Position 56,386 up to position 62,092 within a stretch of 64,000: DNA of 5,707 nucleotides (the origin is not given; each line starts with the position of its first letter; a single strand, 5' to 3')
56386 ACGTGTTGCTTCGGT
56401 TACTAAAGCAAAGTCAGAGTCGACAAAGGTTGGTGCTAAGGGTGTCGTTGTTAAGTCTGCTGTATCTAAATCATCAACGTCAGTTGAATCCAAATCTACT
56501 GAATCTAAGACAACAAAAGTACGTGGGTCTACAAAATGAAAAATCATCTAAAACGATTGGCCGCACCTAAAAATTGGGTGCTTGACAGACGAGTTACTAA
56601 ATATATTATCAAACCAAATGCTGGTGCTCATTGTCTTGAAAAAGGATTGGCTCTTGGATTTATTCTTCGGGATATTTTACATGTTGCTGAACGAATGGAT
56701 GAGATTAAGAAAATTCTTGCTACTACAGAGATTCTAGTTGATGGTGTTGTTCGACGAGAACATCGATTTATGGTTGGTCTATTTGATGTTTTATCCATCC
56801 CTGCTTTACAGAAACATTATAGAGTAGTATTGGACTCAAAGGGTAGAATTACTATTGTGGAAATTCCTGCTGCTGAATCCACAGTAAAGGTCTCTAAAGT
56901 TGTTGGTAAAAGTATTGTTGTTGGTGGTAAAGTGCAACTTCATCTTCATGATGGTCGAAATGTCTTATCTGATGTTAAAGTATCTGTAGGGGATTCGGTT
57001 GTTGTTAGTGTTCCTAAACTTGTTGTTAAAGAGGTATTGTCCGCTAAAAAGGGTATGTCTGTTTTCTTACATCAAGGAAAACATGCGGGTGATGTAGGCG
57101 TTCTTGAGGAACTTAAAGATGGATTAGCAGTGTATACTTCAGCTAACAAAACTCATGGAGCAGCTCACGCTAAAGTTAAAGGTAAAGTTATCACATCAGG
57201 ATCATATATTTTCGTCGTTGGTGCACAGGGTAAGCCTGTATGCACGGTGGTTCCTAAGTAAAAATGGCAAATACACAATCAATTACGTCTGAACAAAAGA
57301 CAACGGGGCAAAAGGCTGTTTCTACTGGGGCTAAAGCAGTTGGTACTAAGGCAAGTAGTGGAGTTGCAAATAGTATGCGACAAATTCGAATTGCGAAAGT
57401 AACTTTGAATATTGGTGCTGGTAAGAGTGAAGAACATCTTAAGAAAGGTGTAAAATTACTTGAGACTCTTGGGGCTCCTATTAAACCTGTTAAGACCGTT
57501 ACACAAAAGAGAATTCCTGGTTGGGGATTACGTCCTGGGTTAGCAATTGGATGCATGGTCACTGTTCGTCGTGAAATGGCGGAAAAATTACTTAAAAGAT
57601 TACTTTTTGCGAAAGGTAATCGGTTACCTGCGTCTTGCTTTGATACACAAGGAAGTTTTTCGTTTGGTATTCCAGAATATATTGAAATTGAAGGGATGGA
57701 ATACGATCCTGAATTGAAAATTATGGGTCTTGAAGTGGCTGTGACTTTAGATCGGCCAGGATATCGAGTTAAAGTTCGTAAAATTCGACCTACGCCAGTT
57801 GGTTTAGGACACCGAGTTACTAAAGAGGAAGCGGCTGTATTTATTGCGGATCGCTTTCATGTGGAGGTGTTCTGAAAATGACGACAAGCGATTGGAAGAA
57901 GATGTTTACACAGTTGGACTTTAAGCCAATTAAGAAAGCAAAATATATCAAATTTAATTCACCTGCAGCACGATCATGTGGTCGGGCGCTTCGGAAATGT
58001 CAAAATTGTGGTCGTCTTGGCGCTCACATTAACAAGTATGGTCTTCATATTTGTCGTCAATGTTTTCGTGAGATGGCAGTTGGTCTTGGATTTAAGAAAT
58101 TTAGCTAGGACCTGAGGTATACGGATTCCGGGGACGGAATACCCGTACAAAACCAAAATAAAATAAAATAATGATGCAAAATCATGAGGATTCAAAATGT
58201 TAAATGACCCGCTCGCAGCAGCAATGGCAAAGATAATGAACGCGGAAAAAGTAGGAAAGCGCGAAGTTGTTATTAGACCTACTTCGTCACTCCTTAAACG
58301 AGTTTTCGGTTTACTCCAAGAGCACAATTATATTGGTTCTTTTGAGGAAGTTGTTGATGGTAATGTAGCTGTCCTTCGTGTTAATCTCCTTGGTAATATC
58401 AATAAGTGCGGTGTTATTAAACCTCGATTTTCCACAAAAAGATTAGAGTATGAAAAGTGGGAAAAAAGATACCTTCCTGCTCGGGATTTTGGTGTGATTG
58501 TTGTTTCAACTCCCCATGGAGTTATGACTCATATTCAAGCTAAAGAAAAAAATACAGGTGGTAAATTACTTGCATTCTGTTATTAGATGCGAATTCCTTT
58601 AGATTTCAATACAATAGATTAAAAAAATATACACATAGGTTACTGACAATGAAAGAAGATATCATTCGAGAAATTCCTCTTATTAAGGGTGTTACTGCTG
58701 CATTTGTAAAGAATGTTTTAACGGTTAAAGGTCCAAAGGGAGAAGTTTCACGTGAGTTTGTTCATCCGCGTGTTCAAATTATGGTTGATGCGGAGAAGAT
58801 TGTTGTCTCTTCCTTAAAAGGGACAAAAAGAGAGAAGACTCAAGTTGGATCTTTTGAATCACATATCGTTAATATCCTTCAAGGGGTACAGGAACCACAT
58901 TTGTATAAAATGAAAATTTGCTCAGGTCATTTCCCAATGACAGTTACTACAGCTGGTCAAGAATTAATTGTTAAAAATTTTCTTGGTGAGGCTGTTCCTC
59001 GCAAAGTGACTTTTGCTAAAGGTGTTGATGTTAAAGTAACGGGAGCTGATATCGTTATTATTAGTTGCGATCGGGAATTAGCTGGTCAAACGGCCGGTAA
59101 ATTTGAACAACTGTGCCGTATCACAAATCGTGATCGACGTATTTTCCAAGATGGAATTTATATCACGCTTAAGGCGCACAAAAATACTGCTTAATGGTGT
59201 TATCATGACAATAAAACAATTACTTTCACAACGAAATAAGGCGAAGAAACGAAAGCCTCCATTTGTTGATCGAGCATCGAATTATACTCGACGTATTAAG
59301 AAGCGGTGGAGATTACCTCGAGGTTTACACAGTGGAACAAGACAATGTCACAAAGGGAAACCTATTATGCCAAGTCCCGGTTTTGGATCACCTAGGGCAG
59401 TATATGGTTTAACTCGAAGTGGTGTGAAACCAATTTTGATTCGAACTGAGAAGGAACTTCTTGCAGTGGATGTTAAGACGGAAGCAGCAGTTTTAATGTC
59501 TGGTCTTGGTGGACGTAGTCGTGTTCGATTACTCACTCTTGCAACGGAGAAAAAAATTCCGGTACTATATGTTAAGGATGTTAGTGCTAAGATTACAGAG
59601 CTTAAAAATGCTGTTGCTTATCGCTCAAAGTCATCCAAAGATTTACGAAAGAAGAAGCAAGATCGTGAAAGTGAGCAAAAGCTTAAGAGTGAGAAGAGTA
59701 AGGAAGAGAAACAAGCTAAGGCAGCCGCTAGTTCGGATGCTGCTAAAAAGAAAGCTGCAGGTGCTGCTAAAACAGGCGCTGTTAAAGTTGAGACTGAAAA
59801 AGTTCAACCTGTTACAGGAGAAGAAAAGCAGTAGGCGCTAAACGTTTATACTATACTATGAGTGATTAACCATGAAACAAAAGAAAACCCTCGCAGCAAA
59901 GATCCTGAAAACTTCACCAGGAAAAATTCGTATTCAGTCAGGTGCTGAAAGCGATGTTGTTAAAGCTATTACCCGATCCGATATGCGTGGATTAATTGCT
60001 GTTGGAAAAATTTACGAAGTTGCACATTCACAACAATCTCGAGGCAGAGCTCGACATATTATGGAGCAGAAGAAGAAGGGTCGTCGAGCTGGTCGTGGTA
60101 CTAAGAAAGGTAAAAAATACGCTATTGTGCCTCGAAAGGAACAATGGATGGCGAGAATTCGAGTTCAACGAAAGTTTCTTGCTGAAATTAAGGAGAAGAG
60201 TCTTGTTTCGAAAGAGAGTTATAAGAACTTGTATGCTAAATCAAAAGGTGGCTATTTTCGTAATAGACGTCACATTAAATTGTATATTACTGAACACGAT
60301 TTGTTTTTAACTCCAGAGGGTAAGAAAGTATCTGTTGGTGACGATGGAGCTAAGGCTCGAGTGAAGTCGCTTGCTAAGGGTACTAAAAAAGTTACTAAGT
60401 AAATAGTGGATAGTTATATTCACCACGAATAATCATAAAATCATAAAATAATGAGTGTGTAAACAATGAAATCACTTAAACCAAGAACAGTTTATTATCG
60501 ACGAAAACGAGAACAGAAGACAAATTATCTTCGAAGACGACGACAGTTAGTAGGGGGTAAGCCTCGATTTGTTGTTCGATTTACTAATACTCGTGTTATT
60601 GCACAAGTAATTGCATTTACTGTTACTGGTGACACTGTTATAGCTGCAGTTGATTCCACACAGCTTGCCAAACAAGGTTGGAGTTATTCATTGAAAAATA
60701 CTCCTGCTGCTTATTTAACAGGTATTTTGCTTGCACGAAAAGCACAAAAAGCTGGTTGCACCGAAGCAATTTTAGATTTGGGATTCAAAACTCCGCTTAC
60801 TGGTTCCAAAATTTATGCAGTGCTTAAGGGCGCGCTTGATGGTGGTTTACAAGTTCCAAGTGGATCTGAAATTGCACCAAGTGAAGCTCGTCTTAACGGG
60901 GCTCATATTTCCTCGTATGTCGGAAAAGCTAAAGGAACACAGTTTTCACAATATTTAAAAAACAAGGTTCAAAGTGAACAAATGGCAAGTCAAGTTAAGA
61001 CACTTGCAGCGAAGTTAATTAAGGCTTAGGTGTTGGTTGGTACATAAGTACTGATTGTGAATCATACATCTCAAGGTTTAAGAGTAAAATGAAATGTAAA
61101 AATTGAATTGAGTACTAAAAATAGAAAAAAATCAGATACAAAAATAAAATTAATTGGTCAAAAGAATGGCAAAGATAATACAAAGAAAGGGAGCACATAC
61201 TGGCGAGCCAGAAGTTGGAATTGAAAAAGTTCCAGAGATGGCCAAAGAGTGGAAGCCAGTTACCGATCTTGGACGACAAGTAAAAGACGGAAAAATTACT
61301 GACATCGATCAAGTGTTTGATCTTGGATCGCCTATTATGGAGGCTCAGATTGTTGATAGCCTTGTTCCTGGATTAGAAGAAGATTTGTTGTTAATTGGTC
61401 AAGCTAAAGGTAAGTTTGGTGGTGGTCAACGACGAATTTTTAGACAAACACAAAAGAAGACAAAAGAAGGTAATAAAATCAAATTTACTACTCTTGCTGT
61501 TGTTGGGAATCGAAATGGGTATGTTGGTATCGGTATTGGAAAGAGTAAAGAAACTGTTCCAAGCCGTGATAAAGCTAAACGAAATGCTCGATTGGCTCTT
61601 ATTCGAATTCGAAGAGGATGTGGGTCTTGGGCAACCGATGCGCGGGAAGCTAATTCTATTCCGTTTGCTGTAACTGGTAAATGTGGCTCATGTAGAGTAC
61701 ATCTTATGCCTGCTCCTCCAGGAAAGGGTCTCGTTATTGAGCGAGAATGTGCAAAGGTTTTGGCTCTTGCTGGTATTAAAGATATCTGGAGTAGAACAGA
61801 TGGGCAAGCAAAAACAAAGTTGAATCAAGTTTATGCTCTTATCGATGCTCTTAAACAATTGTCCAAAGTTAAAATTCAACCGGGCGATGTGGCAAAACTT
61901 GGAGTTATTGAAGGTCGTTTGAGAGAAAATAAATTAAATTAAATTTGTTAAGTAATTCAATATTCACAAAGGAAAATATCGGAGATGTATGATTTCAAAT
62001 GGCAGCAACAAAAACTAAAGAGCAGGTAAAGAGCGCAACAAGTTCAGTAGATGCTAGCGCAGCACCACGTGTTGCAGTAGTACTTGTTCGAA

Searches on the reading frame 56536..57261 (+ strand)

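Call 58: search_protein_families(library=pfam, proteins=[window:56536-57261:+], max_evalue=0.001)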
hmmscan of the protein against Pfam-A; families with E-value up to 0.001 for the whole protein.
window:56536-57261:+ (241 aa): 2 families
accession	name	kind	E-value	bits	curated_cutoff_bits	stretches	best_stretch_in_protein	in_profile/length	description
PF00900.26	Ribosomal_S4e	-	3.6e-22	78.4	25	1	92-161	2-72/75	Ribosomal family S4e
PF08071.17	RS4NT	-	8e-12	45.4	27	1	2-34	4-36/37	RS4NT (NUC023) domain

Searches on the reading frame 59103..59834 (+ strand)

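Call 58: search_protein_families(library=pfam, proteins=[window:59103-59834:+], max_evalue=0.001)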
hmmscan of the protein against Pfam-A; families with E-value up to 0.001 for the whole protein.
window:59103-59834:+ (243 aa): 1 family
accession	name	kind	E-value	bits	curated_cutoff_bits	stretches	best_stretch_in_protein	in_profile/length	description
PF01655.23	Ribosomal_L32e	-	1.3e-19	70.9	25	1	52-155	2-107/108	Ribosomal protein L32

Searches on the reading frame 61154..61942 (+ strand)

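Call 58: search_protein_families(library=pfam, proteins=[window:61154-61942:+], max_evalue=0.001)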
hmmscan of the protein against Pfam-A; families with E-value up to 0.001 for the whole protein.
window:61154-61942:+ (262 aa): 2 families
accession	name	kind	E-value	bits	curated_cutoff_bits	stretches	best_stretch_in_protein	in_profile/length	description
PF03719.21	Ribosomal_S5_C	-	4.7e-20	71.3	21.5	1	175-246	1-67/71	Ribosomal protein S5, C-terminal domain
PF00333.26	Ribosomal_S5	-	1e-16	61.1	27.1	1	97-153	9-65/65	Ribosomal protein S5, N-terminal domain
